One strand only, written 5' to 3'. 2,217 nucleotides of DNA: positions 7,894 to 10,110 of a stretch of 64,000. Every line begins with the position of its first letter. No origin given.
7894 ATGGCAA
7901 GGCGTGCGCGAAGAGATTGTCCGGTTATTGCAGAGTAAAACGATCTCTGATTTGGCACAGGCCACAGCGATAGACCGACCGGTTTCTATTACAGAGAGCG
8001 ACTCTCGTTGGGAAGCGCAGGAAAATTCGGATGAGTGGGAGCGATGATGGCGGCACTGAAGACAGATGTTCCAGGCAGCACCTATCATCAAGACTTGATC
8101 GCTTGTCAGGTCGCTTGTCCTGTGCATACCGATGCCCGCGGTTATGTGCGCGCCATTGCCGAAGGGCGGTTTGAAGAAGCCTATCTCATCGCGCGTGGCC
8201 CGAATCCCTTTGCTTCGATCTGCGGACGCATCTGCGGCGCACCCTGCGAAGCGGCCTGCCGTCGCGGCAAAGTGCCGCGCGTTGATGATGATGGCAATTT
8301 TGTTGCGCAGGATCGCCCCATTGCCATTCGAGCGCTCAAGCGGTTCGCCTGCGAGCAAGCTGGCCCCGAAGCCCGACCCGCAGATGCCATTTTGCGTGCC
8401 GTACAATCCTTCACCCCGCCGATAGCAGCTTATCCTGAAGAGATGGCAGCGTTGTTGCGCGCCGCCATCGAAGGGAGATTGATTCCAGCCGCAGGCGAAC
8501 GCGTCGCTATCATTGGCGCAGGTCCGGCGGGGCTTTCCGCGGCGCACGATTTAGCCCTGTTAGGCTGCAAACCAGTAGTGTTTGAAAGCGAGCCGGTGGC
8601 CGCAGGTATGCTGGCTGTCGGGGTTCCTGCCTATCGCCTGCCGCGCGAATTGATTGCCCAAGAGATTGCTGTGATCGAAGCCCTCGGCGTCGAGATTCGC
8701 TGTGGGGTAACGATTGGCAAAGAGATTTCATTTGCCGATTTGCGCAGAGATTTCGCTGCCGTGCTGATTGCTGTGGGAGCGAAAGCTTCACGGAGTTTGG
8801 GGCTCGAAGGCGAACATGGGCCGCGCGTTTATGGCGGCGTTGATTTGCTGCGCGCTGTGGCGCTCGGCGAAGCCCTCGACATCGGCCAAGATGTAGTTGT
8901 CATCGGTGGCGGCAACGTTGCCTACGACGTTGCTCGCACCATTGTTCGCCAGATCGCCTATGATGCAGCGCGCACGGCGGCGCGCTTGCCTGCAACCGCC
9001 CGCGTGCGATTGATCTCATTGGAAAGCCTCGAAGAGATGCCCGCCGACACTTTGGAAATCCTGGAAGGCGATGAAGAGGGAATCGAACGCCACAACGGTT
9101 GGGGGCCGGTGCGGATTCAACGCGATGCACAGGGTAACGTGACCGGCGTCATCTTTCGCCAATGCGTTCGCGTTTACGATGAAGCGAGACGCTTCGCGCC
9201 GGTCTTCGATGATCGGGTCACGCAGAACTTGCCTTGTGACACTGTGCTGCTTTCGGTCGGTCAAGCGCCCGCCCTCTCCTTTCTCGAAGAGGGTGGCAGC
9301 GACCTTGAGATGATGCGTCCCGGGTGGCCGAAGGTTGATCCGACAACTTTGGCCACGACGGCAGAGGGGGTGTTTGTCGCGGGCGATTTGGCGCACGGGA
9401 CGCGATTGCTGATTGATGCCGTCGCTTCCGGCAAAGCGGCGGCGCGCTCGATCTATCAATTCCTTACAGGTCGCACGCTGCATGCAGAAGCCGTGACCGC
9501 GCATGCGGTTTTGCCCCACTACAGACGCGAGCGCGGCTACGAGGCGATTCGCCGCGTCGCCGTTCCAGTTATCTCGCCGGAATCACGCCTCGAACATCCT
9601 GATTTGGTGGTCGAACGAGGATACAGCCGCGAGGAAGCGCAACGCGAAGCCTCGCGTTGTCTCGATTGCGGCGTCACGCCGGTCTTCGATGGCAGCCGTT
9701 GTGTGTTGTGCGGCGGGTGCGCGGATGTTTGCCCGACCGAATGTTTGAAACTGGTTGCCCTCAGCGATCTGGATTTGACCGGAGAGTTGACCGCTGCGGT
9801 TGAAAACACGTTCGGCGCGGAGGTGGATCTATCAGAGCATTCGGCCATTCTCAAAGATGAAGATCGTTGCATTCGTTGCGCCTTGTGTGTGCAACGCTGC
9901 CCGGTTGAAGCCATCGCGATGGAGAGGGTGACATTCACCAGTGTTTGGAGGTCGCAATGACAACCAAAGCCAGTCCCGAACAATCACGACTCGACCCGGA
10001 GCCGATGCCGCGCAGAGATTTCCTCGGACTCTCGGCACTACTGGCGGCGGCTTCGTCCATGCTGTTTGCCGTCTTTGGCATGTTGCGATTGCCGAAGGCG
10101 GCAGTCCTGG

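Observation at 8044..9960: GltD-like NAD(P)H flavoprotein fused to a 2x[4Fe-4S] ferredoxin, sandwiched by ATGA overlaps between the Rrf2 regulator and the Rieske gene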

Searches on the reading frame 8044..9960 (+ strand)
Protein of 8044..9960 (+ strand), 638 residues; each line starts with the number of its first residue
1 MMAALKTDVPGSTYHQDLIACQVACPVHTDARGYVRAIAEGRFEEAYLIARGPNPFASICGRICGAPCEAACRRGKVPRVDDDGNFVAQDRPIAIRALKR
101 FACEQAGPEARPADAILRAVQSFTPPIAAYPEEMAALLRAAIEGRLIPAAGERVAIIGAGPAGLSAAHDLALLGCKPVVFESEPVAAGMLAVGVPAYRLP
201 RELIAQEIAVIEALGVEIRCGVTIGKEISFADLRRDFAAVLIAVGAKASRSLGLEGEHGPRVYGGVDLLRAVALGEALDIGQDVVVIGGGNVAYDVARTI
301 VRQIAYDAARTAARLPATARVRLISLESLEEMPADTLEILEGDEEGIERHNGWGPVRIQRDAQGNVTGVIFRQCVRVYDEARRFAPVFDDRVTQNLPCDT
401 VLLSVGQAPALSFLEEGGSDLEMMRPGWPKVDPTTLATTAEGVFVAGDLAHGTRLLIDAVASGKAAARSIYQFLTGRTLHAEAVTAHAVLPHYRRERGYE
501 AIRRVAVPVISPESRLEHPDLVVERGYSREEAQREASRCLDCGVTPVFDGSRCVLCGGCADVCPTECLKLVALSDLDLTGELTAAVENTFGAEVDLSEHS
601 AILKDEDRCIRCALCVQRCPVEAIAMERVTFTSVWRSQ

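Call 8: search_protein_families(library=pfam, proteins=[window:8044-9960:+], max_evalue=0.001)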
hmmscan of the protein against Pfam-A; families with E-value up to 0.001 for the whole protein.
window:8044-9960:+ (638 aa): 15 families
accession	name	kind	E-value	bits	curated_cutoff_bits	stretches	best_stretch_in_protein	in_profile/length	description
PF07992.20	Pyr_redox_2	-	1e-22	81.4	26.1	1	153-463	2-291/291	Pyridine nucleotide-disulphide oxidoreductase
PF14691.11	Fer4_20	-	3.6e-18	65.9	25.8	1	20-106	31-108/113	Dihydroprymidine dehydrogenase domain II, 4Fe-4S cluster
PF13738.12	Pyr_redox_3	-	3.5e-11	43.3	30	0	156-185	2-32/305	Pyridine nucleotide-disulphide oxidoreductase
PF00037.32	Fer4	-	3e-09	36.7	21.1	2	604-624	3-23/24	4Fe-4S binding domain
PF13237.11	Fer4_10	-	5.4e-09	36.3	25.5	2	546-620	2-53/53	4Fe-4S dicluster domain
PF13187.11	Fer4_9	-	2e-06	28.2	27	0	602-624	34-52/52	4Fe-4S dicluster domain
PF12838.12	Fer4_7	-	2.2e-06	28.5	27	1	552-623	1-52/52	4Fe-4S dicluster domain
PF13484.11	Fer4_16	-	4.4e-06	27.8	30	0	552-571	1-20/66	4Fe-4S double cluster binding domain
PF00070.33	Pyr_redox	-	1.3e-05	26.1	22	0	153-184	1-32/82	Pyridine nucleotide-disulphide oxidoreductase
PF13450.12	NAD_binding_8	-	3.9e-05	24.3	21.9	1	156-188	1-33/68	NAD(P)-binding Rossmann-like domain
PF12797.12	Fer4_2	-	9.8e-05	22.5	24.5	1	602-621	3-22/22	4Fe-4S binding domain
PF14697.11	Fer4_21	-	0.0001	22.8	35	1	599-626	31-59/59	4Fe-4S dicluster domain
PF12837.12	Fer4_6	-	0.00011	22.4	25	1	546-567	2-23/24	4Fe-4S binding domain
PF01266.30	DAO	-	0.00014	21.9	27.9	1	153-187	1-35/353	FAD dependent oxidoreductase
PF01494.25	FAD_binding_3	-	0.00085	19.1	22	0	154-182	4-32/349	FAD binding domain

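Call 9: find_homologous_proteins(query=window:8044-9957:+, max_evalue=1e-10)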
Query window:8044-9957:+ (638 aa): 7969 proteins with E <= 1e-10 among 8000 candidates; the best 120 are listed.
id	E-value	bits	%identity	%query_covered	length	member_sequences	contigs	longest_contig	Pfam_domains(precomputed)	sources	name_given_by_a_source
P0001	0.0e+0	1412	100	100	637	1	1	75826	PF14691.12,PF07992.21,PF00037.33,PF13738.13,PF13484.12,PF12838.13,PF13237.12,PF13187.12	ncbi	-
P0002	0.0e+0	1174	81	100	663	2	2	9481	PF14691.12,PF07992.21,PF00037.33,PF13738.13,PF12838.13,PF13237.12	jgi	jgi:NADPH-dependent glutamate synthase beta subunit-like oxidoreductase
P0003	0.0e+0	1164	80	99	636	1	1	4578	PF13450.13,PF14691.12,PF07992.21,PF00037.33,PF13738.13,PF13484.12,PF12838.13,PF13237.12,PF13187.12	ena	-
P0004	0.0e+0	1161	80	100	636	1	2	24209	PF14691.12,PF07992.21,PF00037.33,PF13738.13,PF13484.12,PF12838.13,PF13237.12,PF13187.12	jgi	jgi:NADPH-dependent glutamate synthase beta subunit-like oxidoreductase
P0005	0.0e+0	1160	80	100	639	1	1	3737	PF14691.12,PF07992.21,PF00037.33,PF13738.13,PF13484.12,PF12838.13,PF13237.12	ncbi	-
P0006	0.0e+0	1160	80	99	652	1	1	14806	PF14691.12,PF07992.21,PF00037.33,PF13738.13,PF13484.12,PF12838.13,PF13237.12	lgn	-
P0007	0.0e+0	1156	79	100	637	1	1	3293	PF13450.13,PF14691.12,PF07992.21,PF00037.33,PF13738.13,PF13484.12,PF12838.13,PF13237.12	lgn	-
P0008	0.0e+0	1156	79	100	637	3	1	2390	PF14691.12,PF07992.21,PF00037.33,PF13738.13,PF13484.12,PF12838.13,PF13237.12,PF13187.12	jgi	jgi:NADPH-dependent glutamate synthase beta subunit-like oxidoreductase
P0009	0.0e+0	1155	79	100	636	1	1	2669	PF14691.12,PF07992.21,PF00037.33,PF13738.13,PF13484.12,PF12838.13,PF13237.12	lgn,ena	-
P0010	0.0e+0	1154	78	100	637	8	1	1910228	PF13450.13,PF14691.12,PF07992.21,PF00037.33,PF13738.13,PF12838.13,PF13237.12,PF13187.12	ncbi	-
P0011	0.0e+0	1151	79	100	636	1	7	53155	PF14691.12,PF07992.21,PF00037.33,PF13738.13,PF13484.12,PF12838.13,PF13237.12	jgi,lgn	jgi:NADPH-dependent glutamate synthase beta subunit-like oxidoreductase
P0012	0.0e+0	1150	79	100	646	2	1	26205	PF14697.12,PF13450.13,PF14691.12,PF07992.21,PF00037.33,PF13738.13,PF13484.12,PF12838.13,PF13237.12,PF13187.12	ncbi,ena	-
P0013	0.0e+0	1149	78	100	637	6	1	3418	PF01266.31,PF13450.13,PF14691.12,PF07992.21,PF00070.34,PF00037.33,PF13738.13,PF13484.12,PF12838.13,PF13237.12,PF13187.12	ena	-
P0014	0.0e+0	1149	79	100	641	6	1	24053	PF14691.12,PF07992.21,PF00037.33,PF13738.13,PF13484.12,PF12838.13,PF13237.12,PF13187.12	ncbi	-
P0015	0.0e+0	1148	79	100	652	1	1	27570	PF13450.13,PF14691.12,PF07992.21,PF00037.33,PF13738.13,PF13484.12,PF12838.13,PF13237.12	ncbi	ncbi:MAG: FAD-dependent oxidoreductase [Blastocatellia bacterium]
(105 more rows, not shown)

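Call 10: search_solved_structures(query=window:8044-9957:+, max_evalue=0.001, show_alignments=2)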
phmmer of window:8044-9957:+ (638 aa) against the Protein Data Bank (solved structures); distinct sequences matched with E-value up to 0.001: 45.
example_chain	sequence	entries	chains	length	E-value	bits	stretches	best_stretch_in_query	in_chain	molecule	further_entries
9bov_A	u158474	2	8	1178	1.3e-72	248.7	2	146-620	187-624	Molybdopterin oxidoreductase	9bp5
8oh5_C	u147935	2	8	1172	8.6e-62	212.9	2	146-620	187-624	Formate dehydrogenase-O, major subunit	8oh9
9n5u_A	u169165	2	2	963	9.8e-62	212.7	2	146-617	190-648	NfnA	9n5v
4ylf_B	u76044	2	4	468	1.2e-53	186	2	149-477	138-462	Dihydropyrimidine dehydrogenase subunit A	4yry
5jca_L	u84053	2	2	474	9.8e-45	156.5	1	147-475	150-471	NADH-dependent Ferredoxin:NADP Oxidoreductase (NfnI) subunit alpha | NADH-dependent Ferredoxin:NADP Oxidoreductase subunit alpha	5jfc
5vj7_A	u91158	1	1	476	1e-42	149.9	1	147-475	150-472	Oxidoreductase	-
2vdc_G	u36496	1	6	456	1e-34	123.5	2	151-479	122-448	GLUTAMATE SYNTHASE [NADPH] SMALL CHAIN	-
6s6s_G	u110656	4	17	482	1e-34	123.4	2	151-479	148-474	Glutamate synthase [NADPH] small chain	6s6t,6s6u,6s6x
7mfm_I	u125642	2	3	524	2.3e-28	102.5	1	149-478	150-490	Glutamate synthase (NADPH) small chain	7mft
1gt8_A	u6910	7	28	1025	4e-21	78.5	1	148-491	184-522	DIHYDROPYRIMIDINE DEHYDROGENASE | Dihydropyrimidine dehydrogenase [NADP(+)]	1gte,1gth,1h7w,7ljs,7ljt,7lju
1h7x_A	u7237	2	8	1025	4e-21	78.5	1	148-491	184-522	DIHYDROPYRIMIDINE DEHYDROGENASE | Dihydropyrimidine dehydrogenase [NADP(+)]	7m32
7m31_A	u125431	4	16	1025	4e-21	78.5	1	148-491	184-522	Dihydropyrimidine dehydrogenase [NADP(+)]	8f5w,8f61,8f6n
5uth_A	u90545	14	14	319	6.9e-09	38.1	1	154-302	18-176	Thioredoxin reductase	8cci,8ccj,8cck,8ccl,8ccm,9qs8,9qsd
9vv4_A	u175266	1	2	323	8.9e-09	37.8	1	402-480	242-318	Thioredoxin reductase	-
5m5j_A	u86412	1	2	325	2e-08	36.6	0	153-343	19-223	Thioredoxin reductase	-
5t5i_F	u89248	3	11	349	3.4e-06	29.2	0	548-628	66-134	Tungsten formylmethanofuran dehydrogenase subunit fwdF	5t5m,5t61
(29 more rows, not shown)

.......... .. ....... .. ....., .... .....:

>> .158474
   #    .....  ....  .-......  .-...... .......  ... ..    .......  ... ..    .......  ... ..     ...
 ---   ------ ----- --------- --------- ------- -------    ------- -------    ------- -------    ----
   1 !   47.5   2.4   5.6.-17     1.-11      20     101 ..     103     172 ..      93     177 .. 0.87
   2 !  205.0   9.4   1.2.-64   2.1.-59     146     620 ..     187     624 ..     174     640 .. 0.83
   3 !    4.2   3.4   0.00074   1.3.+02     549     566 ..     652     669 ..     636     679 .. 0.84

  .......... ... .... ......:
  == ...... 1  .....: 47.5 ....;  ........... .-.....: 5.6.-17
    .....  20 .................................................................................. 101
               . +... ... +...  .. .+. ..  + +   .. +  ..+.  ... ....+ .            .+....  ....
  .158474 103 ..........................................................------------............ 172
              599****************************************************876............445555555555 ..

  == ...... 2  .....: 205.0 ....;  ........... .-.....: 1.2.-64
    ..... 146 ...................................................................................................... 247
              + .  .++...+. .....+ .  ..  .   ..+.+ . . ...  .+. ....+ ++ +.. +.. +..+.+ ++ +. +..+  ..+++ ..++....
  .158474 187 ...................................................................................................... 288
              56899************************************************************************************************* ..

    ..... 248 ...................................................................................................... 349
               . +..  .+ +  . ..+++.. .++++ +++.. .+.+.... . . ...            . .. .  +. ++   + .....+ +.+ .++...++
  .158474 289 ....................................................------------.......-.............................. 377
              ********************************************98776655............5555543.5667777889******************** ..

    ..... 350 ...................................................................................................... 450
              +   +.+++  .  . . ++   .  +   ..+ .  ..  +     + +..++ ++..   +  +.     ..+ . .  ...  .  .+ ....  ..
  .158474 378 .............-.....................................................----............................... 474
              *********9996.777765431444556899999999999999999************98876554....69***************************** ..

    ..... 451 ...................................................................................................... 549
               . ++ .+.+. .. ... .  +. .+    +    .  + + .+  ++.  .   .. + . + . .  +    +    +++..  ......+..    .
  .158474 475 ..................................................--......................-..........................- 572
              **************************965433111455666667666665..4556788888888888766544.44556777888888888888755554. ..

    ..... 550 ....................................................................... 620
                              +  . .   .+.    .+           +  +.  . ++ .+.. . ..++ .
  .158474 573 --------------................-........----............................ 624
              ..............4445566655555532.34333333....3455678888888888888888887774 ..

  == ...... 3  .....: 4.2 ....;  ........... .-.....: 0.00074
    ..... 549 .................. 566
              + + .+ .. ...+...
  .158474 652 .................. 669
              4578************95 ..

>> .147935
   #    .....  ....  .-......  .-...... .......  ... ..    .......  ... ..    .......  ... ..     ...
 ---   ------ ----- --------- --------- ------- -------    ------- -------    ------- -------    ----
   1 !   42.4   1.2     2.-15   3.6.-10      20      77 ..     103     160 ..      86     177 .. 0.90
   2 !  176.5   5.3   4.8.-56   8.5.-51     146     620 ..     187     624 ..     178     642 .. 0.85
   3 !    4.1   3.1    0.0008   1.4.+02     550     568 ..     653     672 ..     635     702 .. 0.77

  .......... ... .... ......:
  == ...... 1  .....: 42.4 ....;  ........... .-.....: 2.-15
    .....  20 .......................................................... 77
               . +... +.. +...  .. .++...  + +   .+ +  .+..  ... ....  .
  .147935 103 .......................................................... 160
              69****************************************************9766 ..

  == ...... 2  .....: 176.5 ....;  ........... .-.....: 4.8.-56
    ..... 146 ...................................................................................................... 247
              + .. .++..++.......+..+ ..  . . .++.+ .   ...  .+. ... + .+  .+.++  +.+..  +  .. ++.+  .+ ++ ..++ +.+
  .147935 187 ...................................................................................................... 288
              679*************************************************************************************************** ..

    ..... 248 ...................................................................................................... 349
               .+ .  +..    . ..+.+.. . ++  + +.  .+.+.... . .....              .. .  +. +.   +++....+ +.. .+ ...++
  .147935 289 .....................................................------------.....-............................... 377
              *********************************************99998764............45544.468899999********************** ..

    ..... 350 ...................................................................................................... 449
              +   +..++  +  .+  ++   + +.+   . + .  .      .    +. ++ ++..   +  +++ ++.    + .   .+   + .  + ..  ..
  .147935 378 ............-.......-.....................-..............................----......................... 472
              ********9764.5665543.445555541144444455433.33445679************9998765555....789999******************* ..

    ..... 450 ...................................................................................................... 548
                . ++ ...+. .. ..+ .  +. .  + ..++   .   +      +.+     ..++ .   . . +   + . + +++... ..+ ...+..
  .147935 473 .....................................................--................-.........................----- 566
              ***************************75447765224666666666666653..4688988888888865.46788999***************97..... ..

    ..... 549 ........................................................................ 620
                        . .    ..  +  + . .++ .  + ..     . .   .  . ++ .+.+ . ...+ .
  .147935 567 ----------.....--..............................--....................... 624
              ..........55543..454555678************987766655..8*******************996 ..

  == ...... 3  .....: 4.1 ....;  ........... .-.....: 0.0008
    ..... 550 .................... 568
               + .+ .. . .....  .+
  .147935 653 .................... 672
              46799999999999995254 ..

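Call 11: search_protein_families(library=ncbifam, proteins=[window:8044-9957:+], max_evalue=0.00001)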
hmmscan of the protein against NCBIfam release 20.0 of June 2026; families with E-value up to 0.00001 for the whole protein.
window:8044-9957:+ (638 aa): 40 families (the best 25 are shown)
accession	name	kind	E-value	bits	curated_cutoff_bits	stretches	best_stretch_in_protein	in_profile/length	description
NF009410.0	PRK12771.1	subfamily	5.2e-114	381.9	516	2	148-627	135-563/566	NAD(P)-binding protein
NF010590.0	PRK13984.1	equivalog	1.6e-97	327.1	946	2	148-476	285-608/611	putative oxidoreductase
NF009454.0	PRK12814.1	equivalog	2e-86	290.8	916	2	148-549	190-579/657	putative NADPH-dependent glutamate synthase small subunit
NF009414.0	PRK12778.1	equivalog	2.6e-64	217.8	1103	2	147-475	427-750/752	bifunctional dihydroorotate dehydrogenase B NAD binding subunit/NADPH-dependent glutamate synthase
TIGR01316.1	gltA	equivalog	4.5e-64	216.9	471.75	1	20-474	37-449/449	NADPH-dependent glutamate synthase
TIGR03315.1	Se_ygfK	equivalog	3.4e-59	200.2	835.3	2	151-566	537-900/1012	putative selenate reductase subunit YgfK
TIGR01318.1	gltD_gamma_fam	subfamily_domain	5.2e-48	163.8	482.95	2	149-474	139-465/467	glutamate synthase, small subunit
TIGR01317.1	GOGAT_sm_gam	subfamily_domain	1.8e-45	155.7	447.7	1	150-478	142-482/485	glutamate synthase small subunit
NF009413.0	PRK12775.1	equivalog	2.2e-45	154.9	1895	1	153-476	432-756/1006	putative trifunctional 2-polyprenylphenol hydroxylase/glutamate synthase subunit beta/ferritin domain-containing protein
NF009408.0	PRK12769.1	equivalog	3.3e-43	147.8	1003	1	150-477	326-654/659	formate-dependent uric acid utilization protein AegA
NF009409.0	PRK12770.1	subfamily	4.7e-43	147.6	343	1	148-480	15-356/360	putative glutamate synthase subunit beta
NF045663.1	diclust_near_Sec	equivalog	1.4e-37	129.2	530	3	18-111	17-98/759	pyridine nucleotide-disulfide oxidoreductase/dicluster-binding protein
NF009451.0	PRK12809.1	equivalog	3.7e-36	124.6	1154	1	151-472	310-632/639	formate-dependent uric acid utilization protein YgfT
NF009415.0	PRK12779.1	equivalog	4.1e-33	114.4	1519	1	23-472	212-624/944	putative bifunctional glutamate synthase subunit beta/2-polyprenylphenol hydroxylase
TIGR01292.1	TRX_reduct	equivalog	3.4e-15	55.6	343.45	1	391-474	220-300/300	thioredoxin-disulfide reductase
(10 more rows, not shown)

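Call 14: find_related_loci(query=window:8044-9957:+, collection=genome_contigs, flank=10000)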
Query window:8044-9957:+ (638 aa) in genome_contigs; peptide patterns used: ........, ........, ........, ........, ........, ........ (x = any residue, [..] = any of these).
499 stretches matched a pattern; 211 encode a relative of the query (tblastn E <= 1e-3); the best 80 are kept; 80 distinct loci.
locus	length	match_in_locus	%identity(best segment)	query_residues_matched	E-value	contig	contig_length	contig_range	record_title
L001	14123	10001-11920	79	2-637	0e+0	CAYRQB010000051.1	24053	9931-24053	MAG TPA_asm: uncultured Heliomicrobium sp. isolate SRP287453_co1_6 genome assembly, contig: NODE_3628_length_24053_cov_7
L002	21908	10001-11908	79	2-637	0e+0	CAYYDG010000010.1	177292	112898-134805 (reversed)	MAG TPA_asm: uncultured Heliomicrobium sp. isolate binchicken_co276_100 genome assembly, contig: NODE_85_length_177292_c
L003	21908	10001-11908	78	2-637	0e+0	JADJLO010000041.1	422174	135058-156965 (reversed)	MAG: Acidobacteria bacterium isolate EsbW_18-Q3-R4-48_BAT3C.194 tig01102072-10-4219710, whole genome shotgun sequence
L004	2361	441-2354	77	1-638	0e+0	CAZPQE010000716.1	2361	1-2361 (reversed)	MAG TPA_asm: uncultured Clostridia bacterium isolate binchicken_co107_429 genome assembly, contig: NODE_98260_length_236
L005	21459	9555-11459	79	3-637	0e+0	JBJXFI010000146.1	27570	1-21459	MAG: Blastocatellia bacterium isolate F1F2.bin.491 k127_9387392, whole genome shotgun sequence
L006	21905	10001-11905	79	2-636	0e+0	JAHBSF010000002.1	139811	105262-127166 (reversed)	MAG: Acidobacteria bacterium isolate ACE_ACI1 ACI1_2, whole genome shotgun sequence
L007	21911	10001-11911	78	2-638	0e+0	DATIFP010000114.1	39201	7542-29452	MAG TPA_asm: Blastocatellia bacterium isolate SMAG_U16398 k141_2189208, whole genome shotgun sequence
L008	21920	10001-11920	78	2-637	0e+0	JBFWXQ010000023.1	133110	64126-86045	MAG: Blastocatellales bacterium isolate CA_2019_TPBS_144 NODE_1163_length_133110_cov_21.140131_TPBS, whole genome shotgu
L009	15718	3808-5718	77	2-638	0e+0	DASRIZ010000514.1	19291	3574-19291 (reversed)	MAG TPA_asm: Blastocatellia bacterium isolate SMAG_U10123 k141_502519, whole genome shotgun sequence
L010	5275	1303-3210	77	2-637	0e+0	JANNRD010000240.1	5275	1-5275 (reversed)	MAG: Acidobacteriota bacterium isolate SOY_31_metabat_379 SOY_31_k141_42064, whole genome shotgun sequence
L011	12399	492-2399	77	2-637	0e+0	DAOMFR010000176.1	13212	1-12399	MAG TPA_asm: Blastocatellia bacterium isolate AMR_MDS_4997 NODE_1449_length_13212_cov_10.100631, whole genome shotgun se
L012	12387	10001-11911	75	2-638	0e+0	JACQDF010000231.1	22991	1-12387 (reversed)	MAG: Acidobacteria bacterium isolate NC_groundwater_987_Pr1_S-0.65um_63_17 Montesol18_Sp65_coassembly_scaffold_744828, w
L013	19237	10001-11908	75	2-637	0e+0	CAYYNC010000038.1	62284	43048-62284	MAG TPA_asm: uncultured Solibacteraceae bacterium isolate binchicken_co274_54 genome assembly, contig: NODE_1208_length_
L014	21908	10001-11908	77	2-637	0e+0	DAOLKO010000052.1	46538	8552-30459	MAG TPA_asm: Blastocatellia bacterium isolate AMR_MDS_0338 NODE_314_length_46538_cov_18.822193, whole genome shotgun seq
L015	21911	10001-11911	74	2-638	0e+0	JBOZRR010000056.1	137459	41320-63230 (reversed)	MAG: Bryobacteraceae bacterium isolate Bin18 W5_k97_146093, whole genome shotgun sequence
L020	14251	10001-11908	78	2-637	0e+0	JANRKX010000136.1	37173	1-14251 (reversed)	MAG: Acidobacteriota bacterium isolate bins.235 k141_2720514, whole genome shotgun sequence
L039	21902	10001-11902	72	2-636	0e+0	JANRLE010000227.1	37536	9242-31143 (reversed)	MAG: Bryobacteraceae bacterium isolate bins.48 k141_5318707, whole genome shotgun sequence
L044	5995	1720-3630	73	2-638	0e+0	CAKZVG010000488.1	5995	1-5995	MAG: uncultured Bryobacteraceae bacterium isolate N1_Bin_Bin_137_sub_1 genome assembly, contig: c_000002466831, whole ge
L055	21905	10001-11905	74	2-637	0e+0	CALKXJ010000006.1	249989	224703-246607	MAG: uncultured Bryobacteraceae bacterium isolate H1_Bin_METABAT__175_1 genome assembly, contig: c_000000044491, whole g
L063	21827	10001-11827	73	5-637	0e+0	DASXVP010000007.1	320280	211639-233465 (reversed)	MAG TPA_asm: Paludibaculum sp. isolate SMAG_U4748 k141_287616, whole genome shotgun sequence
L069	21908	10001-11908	72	2-638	0e+0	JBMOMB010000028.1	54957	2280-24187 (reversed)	MAG: Acidobacteriota bacterium isolate Betzabe_MAG039 MAG039_28, whole genome shotgun sequence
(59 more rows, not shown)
